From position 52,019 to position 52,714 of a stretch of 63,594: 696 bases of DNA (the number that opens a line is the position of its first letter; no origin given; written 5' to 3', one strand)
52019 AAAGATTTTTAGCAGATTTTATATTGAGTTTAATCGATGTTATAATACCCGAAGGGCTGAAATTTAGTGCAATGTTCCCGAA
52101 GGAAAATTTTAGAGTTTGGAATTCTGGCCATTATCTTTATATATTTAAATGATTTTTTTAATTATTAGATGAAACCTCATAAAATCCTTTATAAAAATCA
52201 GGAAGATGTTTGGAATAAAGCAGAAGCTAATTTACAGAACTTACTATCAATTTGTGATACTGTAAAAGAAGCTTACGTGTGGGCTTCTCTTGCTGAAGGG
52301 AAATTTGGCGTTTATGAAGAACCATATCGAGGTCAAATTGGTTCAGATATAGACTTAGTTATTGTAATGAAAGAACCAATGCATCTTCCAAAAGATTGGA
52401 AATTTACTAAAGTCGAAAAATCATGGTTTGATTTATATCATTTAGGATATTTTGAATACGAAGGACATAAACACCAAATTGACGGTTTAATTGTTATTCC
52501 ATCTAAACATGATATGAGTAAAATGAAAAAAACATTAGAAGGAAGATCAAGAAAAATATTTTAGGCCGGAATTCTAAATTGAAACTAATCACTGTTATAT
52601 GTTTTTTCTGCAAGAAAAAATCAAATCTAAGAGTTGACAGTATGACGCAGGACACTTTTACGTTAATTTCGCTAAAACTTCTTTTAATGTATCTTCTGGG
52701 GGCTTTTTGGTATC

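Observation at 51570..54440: A 2.9-kb AT-rich island of small accessory genes is inserted between a lipoprotein gene and uvrC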

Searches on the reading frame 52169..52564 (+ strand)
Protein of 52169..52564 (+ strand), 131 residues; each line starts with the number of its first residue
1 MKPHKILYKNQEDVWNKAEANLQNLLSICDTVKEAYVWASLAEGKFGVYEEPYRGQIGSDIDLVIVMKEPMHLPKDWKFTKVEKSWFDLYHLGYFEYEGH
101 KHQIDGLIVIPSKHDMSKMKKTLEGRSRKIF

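Call 6: search_protein_families(library=pfam, proteins=[window:52169-52564:+], max_evalue=0.1)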
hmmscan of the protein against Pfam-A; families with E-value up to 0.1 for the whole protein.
window:52169-52564:+ (131 aa): 3 families
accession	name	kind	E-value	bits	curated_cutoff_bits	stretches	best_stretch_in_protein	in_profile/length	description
PF01909.29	NTP_transf_2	-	0.04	14.8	21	1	58-85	31-63/93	Nucleotidyltransferase domain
PF18765.7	Polbeta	-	0.054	14.1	26.9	1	22-73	3-45/93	Polymerase beta, Nucleotidyltransferase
PF15186.11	TEX13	-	0.068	13.3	27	1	9-42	33-69/150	Testis-expressed sequence 13 protein family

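Call 7: search_protein_families(library=padloc, proteins=[window:52169-52564:+], max_evalue=1)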
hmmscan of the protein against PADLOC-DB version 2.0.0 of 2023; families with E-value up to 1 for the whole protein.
window:52169-52564:+ (131 aa): 1 family
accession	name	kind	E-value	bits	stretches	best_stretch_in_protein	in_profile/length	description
PDLC04903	PDC-S09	-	0.046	12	1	58-78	43-63/108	-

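Call 14: search_protein_families(library=phrogs, proteins=[window:52169-52564:+], max_evalue=0.1)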
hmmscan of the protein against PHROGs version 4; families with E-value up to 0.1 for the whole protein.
window:52169-52564:+ (131 aa): 0 families

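Call 15: search_protein_families(library=ncbifam, proteins=[window:52169-52564:+], max_evalue=0.1)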
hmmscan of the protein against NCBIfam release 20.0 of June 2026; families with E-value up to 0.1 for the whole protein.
window:52169-52564:+ (131 aa): 0 families

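Call 19: find_homologous_proteins(query=window:52169-52564:+, max_evalue=0.001)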
Query window:52169-52564:+ (131 aa): 49 proteins with E <= 0.001 among 51 candidates.
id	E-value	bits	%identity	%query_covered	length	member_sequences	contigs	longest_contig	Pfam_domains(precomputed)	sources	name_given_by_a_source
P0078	1.5e-79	283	92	100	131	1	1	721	-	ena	-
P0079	1.9e-77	276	90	100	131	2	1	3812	-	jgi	jgi:hypothetical protein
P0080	3.6e-70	252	86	100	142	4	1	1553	-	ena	-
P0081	4.4e-69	249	82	99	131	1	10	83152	-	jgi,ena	jgi:predicted nucleotidyltransferase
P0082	4.6e-67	242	81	99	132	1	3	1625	-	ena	-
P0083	9.1e-67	241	79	100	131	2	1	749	-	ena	-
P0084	2.6e-66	240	78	100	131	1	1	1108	-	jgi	jgi:predicted nucleotidyltransferase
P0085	4.8e-65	236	77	100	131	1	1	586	-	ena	-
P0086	8.3e-65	235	76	100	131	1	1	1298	-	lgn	-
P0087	1.3e-62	228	73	100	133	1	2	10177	-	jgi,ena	-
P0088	5.9e-62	226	75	99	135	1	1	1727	-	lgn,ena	-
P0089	6.8e-62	225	73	100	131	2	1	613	-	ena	-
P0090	6.8e-62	225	73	100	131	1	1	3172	-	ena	-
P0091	7.3e-62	225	76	100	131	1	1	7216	-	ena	-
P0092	7.9e-62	225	73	100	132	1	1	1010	-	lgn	-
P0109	1.4e-51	192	66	100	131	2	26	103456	-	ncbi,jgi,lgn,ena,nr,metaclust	ncbi:hypothetical protein HOA59_00960 [archaeon]|jgi:predicted nucleotidyltransferase|nr:hypothetica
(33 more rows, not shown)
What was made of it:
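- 52058..52594 (+): NTase cassette (537 nt). It has a leader element X with two small hairpins (52058-52114), then the 5' inverted-repeat arm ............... (52115-52129). The TATA box is at 52136 and the NTase ORF is 52169-52564. The 3' arm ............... (52564-52578) follows. Protein up to 92% identical to DPANN proteins (call 19).
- NTase-like sequences are common in such communities (call 19).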

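Call 20: find_encoding_contigs(protein=P0079, flank=10000, max_places=4)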
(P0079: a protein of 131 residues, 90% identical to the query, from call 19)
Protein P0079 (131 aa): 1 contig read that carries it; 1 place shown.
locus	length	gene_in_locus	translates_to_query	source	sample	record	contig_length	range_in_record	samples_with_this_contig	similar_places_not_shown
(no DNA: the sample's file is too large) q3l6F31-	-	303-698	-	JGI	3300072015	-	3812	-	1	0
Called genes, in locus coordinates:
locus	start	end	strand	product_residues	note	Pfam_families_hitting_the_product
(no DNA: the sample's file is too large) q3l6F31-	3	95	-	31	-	?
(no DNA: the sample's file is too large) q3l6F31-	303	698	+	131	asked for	-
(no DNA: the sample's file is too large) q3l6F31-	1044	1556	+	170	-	-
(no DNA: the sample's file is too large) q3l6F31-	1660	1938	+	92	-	-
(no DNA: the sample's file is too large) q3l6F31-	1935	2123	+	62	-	-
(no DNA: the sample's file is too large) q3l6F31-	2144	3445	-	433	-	-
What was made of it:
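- The closest hint is a 3.8-kb JGI contig with NTase, then 170-aa, 92-aa and 62-aa genes, but its DNA could not be fetched (call 20).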

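Call 21: find_encoding_contigs(protein=P0081, flank=8000, max_places=4)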
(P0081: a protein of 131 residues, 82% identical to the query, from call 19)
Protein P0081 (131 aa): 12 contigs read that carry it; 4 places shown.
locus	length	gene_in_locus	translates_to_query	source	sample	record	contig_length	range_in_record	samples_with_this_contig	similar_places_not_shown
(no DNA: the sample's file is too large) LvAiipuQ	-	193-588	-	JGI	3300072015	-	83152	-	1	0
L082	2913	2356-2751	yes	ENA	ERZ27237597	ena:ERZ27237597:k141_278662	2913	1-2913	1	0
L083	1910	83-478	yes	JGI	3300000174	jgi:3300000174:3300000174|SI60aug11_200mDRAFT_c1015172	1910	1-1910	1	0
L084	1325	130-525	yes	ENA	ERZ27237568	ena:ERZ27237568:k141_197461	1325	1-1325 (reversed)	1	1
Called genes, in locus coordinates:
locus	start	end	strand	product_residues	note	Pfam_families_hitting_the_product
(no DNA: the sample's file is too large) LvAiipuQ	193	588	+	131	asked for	-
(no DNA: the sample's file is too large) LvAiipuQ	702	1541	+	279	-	PF13495:Phage_int_SAM_4, PF00589:Phage_integrase, PF22823:MrpR_C_cat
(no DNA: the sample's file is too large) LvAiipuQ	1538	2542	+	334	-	PF17125:Methyltr_RsmF_N, PF01189:Methyltr_RsmB-F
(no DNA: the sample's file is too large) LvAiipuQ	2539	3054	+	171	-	-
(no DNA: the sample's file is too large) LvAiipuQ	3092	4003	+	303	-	PF00557:Peptidase_M24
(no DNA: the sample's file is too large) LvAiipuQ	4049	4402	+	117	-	-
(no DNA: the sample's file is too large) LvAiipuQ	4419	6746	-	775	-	PF02359:CDC48_N, PF02367:TsaE (faint), PF00004:AAA, PF05496:RuvB_N (weak), PF07724:AAA_2 (weak), PF17862:AAA_lid_3 (weak), PF00004:AAA, PF17862:AAA_lid_3, +23 more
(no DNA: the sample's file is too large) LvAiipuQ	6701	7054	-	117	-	-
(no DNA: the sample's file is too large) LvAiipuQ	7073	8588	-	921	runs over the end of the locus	PF02359:CDC48_N, PF02933:CDC48_2, PF05496:RuvB_N (weak), PF00004:AAA, PF13191:AAA_16 (weak), PF17862:AAA_lid_3, PF00004:AAA, PF17862:AAA_lid_3, +24 more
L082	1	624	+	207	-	?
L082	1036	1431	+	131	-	-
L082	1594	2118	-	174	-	PF13302:Acetyltransf_3, PF13420:Acetyltransf_4, PF00583:Acetyltransf_1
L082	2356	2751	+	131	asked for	-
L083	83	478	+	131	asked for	-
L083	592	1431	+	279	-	PF13495:Phage_int_SAM_4, PF00589:Phage_integrase, PF22823:MrpR_C_cat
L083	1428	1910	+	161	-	?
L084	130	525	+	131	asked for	-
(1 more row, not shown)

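Call 40: search_solved_structures(query=A4, max_evalue=1)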
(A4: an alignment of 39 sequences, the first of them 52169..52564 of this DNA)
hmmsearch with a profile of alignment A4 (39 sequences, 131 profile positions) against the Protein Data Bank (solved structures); distinct sequences matched with E-value up to 1: 0.

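Call 44: find_encoding_contigs(protein=P0109, flank=5000, max_places=10)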
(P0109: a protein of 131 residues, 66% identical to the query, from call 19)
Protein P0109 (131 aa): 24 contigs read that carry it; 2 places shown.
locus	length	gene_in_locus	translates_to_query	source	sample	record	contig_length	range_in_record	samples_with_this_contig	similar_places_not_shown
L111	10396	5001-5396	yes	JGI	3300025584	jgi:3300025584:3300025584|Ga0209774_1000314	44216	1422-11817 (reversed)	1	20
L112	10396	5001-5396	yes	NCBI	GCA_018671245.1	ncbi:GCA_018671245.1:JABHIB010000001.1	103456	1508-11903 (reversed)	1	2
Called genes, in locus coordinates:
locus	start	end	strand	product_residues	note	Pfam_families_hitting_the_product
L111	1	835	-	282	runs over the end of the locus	PF00573:Ribosomal_L4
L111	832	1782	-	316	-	PF00297:Ribosomal_L3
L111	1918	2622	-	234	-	-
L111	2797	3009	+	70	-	-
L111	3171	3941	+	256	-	PF05362:Lon_C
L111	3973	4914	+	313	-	-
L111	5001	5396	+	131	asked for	-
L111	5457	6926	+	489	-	PF00133:tRNA-synt_1, PF01406:tRNA-synt_1e (weak), PF09334:tRNA-synt_1g, PF00133:tRNA-synt_1, PF01406:tRNA-synt_1e (weak), PF08264:Anticodon_1 (weak)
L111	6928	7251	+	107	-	PF01588:tRNA_bind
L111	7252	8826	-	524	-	-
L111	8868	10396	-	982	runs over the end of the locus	?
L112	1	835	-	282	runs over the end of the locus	PF00573:Ribosomal_L4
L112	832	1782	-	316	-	PF00297:Ribosomal_L3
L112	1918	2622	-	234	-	-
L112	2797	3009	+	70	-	-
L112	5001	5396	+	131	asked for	-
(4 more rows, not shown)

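Call 51: find_related_loci(query=A4, collection=viral_contigs, flank=4000)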
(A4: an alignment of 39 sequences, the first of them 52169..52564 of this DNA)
Query A4 (131 aa) in viral_contigs; peptide patterns used: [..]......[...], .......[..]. (x = any residue, [..] = any of these).
35 stretches matched a pattern, but none encodes a relative of the query by tblastn (E <= 1e-3).

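Call 54: predict_structure(alignment_id=A4)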
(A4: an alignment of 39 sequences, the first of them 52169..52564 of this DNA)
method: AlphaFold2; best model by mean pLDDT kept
length: 131 residues; sequences in the alignment: 39
mean_pLDDT: 95.9   pTM: 0.89
mean pLDDT of the five models: 95.9, 95.8, 95.7, 95.6, 94.6
residues with pLDDT >= 90: 121; 70-90: 10; 50-70: 0; < 50: 0
segments of 3 or more residues with pLDDT < 50: none
pLDDT, mean of each block of 10 residues (from residue 1): 93 98 96 97 96 88 98 96 98 96 98 98 96 92
secondary structure, 60 per line:
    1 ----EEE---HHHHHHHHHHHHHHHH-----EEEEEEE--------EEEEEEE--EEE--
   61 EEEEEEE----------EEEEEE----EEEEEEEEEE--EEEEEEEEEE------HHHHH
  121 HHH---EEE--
elements in order: E5-7 H11-26 E32-38 E47-53 E56-58 E61-67 E78-83 E88-97 E100-109 H116-123 E127-129

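Call 60: fold_search(model_id=the predicted structure, library=pdb)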
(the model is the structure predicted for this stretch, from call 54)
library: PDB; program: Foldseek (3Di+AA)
matches with E <= 10: 653; with E <= 0.001: 0
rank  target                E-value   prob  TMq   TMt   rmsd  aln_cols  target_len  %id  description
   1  5hrd_C                1.6e-03  0.82  0.27  0.22  11.6       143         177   14  The crystal structure of AsfvPolX:DNA2 binary complex (released 2017-01-18)
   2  6p06_A                1.7e-03  1.00  0.39  0.22   6.3       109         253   18  Ternary structure of the E52D mutant of ANT-4 with Neomycin and AMPCPP (released 2020-01-29)
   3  6nmk_A                2.2e-03  1.00  0.37  0.22   6.0       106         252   17  Binary complex structure of the T130K mutant of ANT-4'' with Neomycin (released 2020-01-15)
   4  6nmk_B                2.6e-03  1.00  0.37  0.21   6.0       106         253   17  Binary complex structure of the T130K mutant of ANT-4'' with Neomycin (released 2020-01-15)
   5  7ecd                  2.6e-03  0.99  0.39  0.22   6.6       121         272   16  Crystal structure of Tam41 from Firmicutes bacterium, complex with CTP-Mg (released 2022-01-19)
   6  6un8_A                3.4e-03  0.99  0.34  0.20   6.3       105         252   18  Wild type ANT bound to neomycin (released 2020-05-06)
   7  5hrg_A                3.4e-03  0.90  0.32  0.25   8.4       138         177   15  The crystal structure of AsfvPolX(D51N mutant):DNA4 binary complex (released 2017-01-18)
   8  6un8_B                3.6e-03  1.00  0.39  0.22   6.0       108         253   17  Wild type ANT bound to neomycin (released 2020-05-06)
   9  5hrb_A                4.0e-03  0.96  0.35  0.28   8.0       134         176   16  The crystal structure of AsfvPolX:DNA1 binary complex (released 2017-01-18)
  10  6p01_A                4.6e-03  0.99  0.37  0.21   6.5       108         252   18  Apo structure of the E52D mutant of ANT-4 (released 2020-01-29)
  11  4fhx                  6.2e-03  0.98  0.46  0.22   5.3       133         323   12  Crystal structures of the Cid1 poly (U) polymerase reveal the mechanism for UTP selectivity - H336N mutant bound to MgAT (released 2012-08-29)
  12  4ebk_A                7.4e-03  1.00  0.44  0.24   5.1       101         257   12  Crystal structure of aminoglycoside 4'-O-adenylyltransferase ANT(4')-IIb, tobramycin-bound (released 2012-04-04)
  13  2jem_A                7.4e-03  0.85  0.30  0.19   8.5       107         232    9  Native family 12 xyloglucanase from Bacillus licheniformis (released 2007-03-20)
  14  5xm8_A                8.4e-03  0.75  0.29  0.24   8.7       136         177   15  Crystal structure of AsfvPolX in complex with DNA enzyme and Pb. (released 2018-01-24)
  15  4fo6_A                9.5e-03  0.99  0.41  0.20   5.4       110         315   13  Crystal structure of the pre-catalytic ternary complex of polymerase lambda with a dATP analog opposite a templating T (released 2012-07-11)
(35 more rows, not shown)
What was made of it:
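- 52058..52594 (+): AF2 pLDDT 95.9 with Pol-beta-fold matches (calls 54, 60).
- The NTase resembles MNT and ANT folds (call 60).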

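Call 77: search_protein_families(library=pfam, alignment_id=A4, max_evalue=0.01)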
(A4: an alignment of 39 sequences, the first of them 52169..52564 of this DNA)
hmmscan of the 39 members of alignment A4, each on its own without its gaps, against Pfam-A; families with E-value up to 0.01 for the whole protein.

A. member 1, window:52169-52564:+ (131 aa): 0 families

B. families by the number of members that match (of 39 scanned): 4 families
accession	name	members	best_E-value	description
PF18765.7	Polbeta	14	0.0001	Polymerase beta, Nucleotidyltransferase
PF01909.29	NTP_transf_2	7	0.005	Nucleotidyltransferase domain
PF15186.11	TEX13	1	0.0043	Testis-expressed sequence 13 protein family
PF24880.1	DUF7738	1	0.0056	Domain of unknown function (DUF7738)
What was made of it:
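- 52058..52594 (+): Pfam Polbeta hit in 14 of 39 family members (call 77).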

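Call 82: find_encoding_contigs(protein=P0091, flank=5000, max_places=4)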
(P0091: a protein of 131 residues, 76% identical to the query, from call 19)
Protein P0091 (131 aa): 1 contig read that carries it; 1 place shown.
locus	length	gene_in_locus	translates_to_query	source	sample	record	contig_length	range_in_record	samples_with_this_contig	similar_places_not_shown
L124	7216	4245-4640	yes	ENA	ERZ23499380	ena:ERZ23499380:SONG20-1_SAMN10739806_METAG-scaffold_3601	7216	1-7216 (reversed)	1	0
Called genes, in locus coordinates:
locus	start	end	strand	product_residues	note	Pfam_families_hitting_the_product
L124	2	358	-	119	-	?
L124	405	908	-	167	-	-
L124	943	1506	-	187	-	PF00571:CBS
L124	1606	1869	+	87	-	-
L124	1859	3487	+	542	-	PF00118:Cpn60_TCP1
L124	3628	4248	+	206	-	-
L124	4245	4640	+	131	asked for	-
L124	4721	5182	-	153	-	-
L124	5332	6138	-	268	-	PF03372:Exo_endo_phos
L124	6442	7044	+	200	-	PF00702:Hydrolase, PF13419:HAD_2, PF13242:Hydrolase_like (weak)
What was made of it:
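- On HEPN-MNT (type VII) toxin-antitoxin: NTase neighbours in DPANN contigs are XerA, GNAT, MetRS or a 206-aa ORF (calls 21, 44, 82).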

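Call 93: search_protein_families(library=ncbifam, proteins=[L083:592-1431:+], max_evalue=0.00001)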
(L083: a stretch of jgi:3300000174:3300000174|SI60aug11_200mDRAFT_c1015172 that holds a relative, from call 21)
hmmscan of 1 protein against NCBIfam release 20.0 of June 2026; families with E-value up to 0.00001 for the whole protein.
L083:592-1431:+ (279 aa): 13 families
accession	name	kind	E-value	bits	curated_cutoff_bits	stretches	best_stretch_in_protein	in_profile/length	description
NF040815.2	recomb_XerA_Arch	equivalog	3.1e-67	226.9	220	1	16-270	5-262/263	site-specific tyrosine recombinase/integron integrase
TIGR02249.1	integrase_gron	subfamily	2.9e-59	201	265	2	13-186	4-181/315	integron integrase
TIGR02224.1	recomb_XerC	equivalog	2.8e-54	184.5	335.15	1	21-269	11-284/295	tyrosine recombinase XerC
TIGR02225.1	recomb_XerD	equivalog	3.2e-49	167.8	329.6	1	21-270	11-282/290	site-specific tyrosine recombinase XerD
NF001399.0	PRK00283.1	subfamily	1.8e-47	162.1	279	1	22-270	21-291/300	tyrosine recombinase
NF011946.0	PRK15417.1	equivalog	2.4e-39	135.5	435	2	12-186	18-196/337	integron integrase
NF002331.0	PRK01287.1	subfamily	2e-38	132.3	371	1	19-270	38-320/365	site-specific tyrosine recombinase XerC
NF003462.0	PRK05084.1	equivalog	2.9e-25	88.8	267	1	124-269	198-351/360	tyrosine recombinase XerS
NF007370.0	PRK09870.1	subfamily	2e-16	60.2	221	1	123-261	34-178/200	tyrosine-type DNA invertase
NF007371.0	PRK09871.1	subfamily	1.6e-15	57.2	222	1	125-265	30-177/198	tyrosine-type DNA invertase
NF002685.0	PRK02436.1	equivalog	7.2e-10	39.1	178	1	23-259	14-243/245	site-specific tyrosine recombinase XerD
NF040693.1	recomb_GmtY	equivalog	1.9e-08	34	340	1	205-269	373-439/441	gamma-mobile-trio recombinase GmtY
NF041502.1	integrase_1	equivalog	2.3e-07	29.9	350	1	205-272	305-370/484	site-specific integrase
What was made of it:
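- Closest known: Archaeal integron cassette arrays without an integrase. Different: The neighbouring recombinase in DPANN contig L083 scores as XerA, below the integron-integrase cut-off (call 93).
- Closest known: Xer-dependent dif modules of Acinetobacter plasmids. Same: A XerA gene lies next to one DPANN cassette (call 93).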
